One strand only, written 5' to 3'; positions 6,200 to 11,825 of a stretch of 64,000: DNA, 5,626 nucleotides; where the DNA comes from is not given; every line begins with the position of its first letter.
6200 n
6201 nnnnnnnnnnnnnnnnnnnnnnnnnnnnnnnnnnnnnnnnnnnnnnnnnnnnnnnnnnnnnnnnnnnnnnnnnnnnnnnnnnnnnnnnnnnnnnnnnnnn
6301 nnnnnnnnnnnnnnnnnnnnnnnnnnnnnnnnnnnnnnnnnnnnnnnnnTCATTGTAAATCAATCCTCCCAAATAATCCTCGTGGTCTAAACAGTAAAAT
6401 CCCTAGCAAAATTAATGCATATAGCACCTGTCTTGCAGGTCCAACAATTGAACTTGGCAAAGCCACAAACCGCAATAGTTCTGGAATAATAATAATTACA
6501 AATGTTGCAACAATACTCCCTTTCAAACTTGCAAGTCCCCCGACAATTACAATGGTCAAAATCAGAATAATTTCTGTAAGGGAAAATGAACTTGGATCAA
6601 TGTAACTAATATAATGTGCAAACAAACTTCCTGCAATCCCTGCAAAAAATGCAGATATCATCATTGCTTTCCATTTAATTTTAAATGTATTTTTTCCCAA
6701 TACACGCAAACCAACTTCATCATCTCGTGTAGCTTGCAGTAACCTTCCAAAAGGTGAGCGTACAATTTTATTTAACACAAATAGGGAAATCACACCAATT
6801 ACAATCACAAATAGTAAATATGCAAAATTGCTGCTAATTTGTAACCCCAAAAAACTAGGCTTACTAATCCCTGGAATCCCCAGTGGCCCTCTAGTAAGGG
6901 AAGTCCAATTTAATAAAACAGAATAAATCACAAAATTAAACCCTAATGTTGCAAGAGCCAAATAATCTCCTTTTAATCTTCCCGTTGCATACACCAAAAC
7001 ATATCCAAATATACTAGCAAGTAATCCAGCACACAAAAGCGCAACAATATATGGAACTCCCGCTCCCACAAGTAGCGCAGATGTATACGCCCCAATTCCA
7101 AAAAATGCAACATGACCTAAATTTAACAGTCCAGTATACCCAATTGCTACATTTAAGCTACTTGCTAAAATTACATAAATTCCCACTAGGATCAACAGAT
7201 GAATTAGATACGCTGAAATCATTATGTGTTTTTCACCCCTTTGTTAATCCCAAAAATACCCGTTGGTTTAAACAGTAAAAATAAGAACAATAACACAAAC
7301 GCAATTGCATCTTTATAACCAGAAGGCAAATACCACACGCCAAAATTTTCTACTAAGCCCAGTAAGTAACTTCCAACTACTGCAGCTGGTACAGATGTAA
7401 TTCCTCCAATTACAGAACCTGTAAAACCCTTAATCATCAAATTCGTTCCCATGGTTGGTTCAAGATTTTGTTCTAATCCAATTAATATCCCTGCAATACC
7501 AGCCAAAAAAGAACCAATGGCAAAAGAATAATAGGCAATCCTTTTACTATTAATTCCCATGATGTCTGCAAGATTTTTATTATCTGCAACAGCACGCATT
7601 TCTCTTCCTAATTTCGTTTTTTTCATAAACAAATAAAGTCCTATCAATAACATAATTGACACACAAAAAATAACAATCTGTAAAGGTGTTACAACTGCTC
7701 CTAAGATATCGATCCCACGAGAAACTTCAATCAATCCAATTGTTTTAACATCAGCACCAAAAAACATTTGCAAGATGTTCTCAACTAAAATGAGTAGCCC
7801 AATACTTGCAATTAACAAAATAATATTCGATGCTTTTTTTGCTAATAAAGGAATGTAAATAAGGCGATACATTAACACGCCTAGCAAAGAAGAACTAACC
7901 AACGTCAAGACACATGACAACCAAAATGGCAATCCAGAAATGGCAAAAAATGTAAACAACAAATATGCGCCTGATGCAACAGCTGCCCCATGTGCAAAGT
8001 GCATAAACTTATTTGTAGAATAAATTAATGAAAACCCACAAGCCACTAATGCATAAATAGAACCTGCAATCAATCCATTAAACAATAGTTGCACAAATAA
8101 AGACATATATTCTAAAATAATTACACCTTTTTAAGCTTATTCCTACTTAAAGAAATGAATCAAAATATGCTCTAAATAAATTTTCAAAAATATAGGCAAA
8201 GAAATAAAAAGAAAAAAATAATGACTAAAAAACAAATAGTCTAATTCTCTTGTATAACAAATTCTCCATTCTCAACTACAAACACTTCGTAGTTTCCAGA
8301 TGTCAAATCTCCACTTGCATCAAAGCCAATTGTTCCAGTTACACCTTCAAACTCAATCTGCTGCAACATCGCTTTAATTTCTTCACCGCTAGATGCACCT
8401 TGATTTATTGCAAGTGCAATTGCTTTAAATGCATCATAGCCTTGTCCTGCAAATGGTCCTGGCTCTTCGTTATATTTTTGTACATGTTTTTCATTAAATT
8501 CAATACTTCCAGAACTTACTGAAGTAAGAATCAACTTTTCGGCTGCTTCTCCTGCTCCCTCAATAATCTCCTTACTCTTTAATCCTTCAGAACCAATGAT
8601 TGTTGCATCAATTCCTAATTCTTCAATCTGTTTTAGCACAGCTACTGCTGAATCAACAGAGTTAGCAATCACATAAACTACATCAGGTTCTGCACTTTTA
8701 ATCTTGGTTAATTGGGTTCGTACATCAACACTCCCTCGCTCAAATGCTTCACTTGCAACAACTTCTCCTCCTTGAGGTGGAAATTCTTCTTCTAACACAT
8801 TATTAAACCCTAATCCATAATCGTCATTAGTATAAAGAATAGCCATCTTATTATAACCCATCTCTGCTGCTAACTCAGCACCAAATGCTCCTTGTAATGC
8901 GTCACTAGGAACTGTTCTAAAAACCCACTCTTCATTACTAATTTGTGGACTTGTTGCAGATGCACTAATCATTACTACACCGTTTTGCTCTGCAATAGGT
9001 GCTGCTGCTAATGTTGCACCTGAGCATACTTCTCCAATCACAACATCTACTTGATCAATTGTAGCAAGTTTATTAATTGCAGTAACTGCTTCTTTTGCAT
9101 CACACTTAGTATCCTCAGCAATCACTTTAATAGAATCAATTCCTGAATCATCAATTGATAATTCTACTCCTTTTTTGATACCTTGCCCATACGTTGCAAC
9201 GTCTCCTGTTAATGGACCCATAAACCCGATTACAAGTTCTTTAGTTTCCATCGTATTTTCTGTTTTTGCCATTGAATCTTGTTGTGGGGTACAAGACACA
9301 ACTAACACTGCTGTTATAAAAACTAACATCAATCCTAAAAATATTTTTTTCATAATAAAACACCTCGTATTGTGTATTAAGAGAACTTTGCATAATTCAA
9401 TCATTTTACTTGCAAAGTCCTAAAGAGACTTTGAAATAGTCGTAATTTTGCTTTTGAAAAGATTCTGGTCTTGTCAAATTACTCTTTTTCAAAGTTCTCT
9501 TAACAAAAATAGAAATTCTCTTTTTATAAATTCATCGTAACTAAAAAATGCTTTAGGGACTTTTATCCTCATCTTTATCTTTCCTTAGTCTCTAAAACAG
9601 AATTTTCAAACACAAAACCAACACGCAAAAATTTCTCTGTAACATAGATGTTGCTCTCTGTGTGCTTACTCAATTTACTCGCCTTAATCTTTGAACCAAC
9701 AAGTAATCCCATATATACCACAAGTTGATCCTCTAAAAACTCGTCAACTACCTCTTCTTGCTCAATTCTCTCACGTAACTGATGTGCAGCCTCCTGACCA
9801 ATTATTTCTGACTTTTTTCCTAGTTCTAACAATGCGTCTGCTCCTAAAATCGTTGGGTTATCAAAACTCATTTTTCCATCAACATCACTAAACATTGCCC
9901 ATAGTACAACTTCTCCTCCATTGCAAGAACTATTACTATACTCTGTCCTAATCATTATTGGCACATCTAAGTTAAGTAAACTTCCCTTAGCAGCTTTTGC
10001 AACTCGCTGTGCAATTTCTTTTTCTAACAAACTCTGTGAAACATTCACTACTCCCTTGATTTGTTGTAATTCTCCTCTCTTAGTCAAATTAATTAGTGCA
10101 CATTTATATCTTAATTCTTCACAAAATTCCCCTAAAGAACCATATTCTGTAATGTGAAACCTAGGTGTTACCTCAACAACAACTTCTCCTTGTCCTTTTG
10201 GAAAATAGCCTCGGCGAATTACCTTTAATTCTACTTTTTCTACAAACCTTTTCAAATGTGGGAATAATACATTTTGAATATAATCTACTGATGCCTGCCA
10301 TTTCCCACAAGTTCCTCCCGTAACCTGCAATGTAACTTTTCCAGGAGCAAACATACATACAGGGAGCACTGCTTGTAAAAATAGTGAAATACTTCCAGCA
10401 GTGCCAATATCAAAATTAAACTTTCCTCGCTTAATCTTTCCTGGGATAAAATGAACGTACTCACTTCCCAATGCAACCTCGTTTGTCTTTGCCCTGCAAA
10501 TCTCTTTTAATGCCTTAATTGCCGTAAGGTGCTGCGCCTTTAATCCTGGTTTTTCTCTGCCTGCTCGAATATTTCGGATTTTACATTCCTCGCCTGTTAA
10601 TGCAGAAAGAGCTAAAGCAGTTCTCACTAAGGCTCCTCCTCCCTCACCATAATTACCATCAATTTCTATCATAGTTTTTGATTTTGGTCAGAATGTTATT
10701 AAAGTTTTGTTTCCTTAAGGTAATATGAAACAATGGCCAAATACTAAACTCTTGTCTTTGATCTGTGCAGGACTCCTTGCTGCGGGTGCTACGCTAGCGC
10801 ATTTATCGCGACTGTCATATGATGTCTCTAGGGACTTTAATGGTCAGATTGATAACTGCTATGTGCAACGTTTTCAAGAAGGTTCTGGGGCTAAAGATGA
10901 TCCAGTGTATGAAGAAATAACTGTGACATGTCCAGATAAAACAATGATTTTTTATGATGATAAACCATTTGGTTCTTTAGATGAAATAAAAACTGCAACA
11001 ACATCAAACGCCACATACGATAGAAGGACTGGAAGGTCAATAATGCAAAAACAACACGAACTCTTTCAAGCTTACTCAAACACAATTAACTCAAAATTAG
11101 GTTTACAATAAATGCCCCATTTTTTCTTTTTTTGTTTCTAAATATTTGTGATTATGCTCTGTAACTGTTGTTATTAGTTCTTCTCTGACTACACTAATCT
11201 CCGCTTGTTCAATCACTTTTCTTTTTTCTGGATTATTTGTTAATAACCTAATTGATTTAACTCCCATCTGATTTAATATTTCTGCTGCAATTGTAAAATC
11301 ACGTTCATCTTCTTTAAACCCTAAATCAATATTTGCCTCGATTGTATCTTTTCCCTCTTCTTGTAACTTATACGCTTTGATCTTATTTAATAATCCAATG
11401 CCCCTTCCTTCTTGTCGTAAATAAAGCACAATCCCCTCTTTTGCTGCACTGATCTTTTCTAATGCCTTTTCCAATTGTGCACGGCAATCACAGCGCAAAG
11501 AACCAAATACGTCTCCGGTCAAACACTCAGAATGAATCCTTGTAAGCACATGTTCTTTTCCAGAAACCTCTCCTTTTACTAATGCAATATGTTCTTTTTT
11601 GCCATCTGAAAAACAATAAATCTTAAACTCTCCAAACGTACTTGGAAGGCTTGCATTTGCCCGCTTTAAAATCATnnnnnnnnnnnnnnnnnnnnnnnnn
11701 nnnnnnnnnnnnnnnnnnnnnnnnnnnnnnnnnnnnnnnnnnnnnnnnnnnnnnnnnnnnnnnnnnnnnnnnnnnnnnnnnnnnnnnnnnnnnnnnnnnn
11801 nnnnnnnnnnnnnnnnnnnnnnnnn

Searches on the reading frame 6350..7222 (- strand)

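Call 49: search_protein_families(library=pfam, proteins=[window:6350-7222:-], max_evalue=0.0001)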
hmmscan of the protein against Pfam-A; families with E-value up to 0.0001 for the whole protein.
window:6350-7222:- (290 aa): 1 family
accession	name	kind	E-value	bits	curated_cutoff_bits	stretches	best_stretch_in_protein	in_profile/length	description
PF02653.21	BPD_transp_2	-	5.4e-47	160.6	26.8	1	6-275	2-268/269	Branched-chain amino acid transport system / permease component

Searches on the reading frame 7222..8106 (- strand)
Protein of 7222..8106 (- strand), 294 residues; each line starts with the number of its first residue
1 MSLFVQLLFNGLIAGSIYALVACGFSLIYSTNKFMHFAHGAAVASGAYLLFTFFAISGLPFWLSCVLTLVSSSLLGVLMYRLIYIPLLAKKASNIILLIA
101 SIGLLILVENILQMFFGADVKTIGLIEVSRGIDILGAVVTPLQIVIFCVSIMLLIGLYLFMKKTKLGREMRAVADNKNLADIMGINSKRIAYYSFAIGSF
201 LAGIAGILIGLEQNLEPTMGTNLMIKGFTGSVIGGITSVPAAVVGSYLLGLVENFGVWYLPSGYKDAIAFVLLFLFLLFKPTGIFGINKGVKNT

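Call 49: search_protein_families(library=pfam, proteins=[window:7222-8106:-], max_evalue=0.0001)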
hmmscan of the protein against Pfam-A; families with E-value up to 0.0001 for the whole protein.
window:7222-8106:- (294 aa): 1 family
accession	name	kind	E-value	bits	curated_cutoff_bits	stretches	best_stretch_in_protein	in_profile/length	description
PF02653.21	BPD_transp_2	-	1.1e-40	139.9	26.8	1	8-277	2-269/269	Branched-chain amino acid transport system / permease component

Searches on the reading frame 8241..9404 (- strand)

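Call 49: search_protein_families(library=pfam, proteins=[window:8241-9404:-], max_evalue=0.0001)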
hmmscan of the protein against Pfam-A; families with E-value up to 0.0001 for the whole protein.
window:8241-9404:- (387 aa): 3 families
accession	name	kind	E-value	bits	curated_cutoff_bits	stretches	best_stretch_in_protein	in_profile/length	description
PF13458.12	Peripla_BP_6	-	8.9e-47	160.8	31.7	1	58-379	3-341/343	Periplasmic binding protein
PF01094.35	ANF_receptor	-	3.1e-42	145.3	25.4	1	92-375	25-348/353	Receptor family ligand binding region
PF13433.12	Peripla_BP_5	-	5.3e-11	42.7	27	1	59-298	3-253/363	Periplasmic binding protein domain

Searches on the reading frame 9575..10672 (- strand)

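Call 49: search_protein_families(library=pfam, proteins=[window:9575-10672:-], max_evalue=0.0001)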
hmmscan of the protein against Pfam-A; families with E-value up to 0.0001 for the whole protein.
window:9575-10672:- (365 aa): 2 families
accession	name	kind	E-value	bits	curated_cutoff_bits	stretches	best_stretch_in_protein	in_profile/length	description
PF01137.26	RTC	-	7.8e-77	257.8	27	1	8-353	1-219/221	RNA 3'-terminal phosphate cyclase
PF05189.18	RTC_insert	-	1.2e-13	51.8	23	1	197-304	1-102/102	RNA 3'-terminal phosphate cyclase (RTC), insert domain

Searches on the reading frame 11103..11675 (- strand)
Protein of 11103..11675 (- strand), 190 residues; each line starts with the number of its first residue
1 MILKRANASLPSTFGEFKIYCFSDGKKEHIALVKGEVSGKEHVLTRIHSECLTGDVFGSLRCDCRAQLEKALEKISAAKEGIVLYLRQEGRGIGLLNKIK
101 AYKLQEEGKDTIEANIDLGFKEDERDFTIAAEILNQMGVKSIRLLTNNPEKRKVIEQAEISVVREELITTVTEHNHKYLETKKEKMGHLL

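Call 49: search_protein_families(library=pfam, proteins=[window:11103-11675:-], max_evalue=0.0001)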
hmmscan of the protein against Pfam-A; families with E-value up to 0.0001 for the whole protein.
window:11103-11675:- (190 aa): 1 family
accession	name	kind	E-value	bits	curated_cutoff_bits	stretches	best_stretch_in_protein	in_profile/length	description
PF00925.25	GTP_cyclohydro2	-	5.8e-65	218.3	23.3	1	6-164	4-162/165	GTP cyclohydrolase II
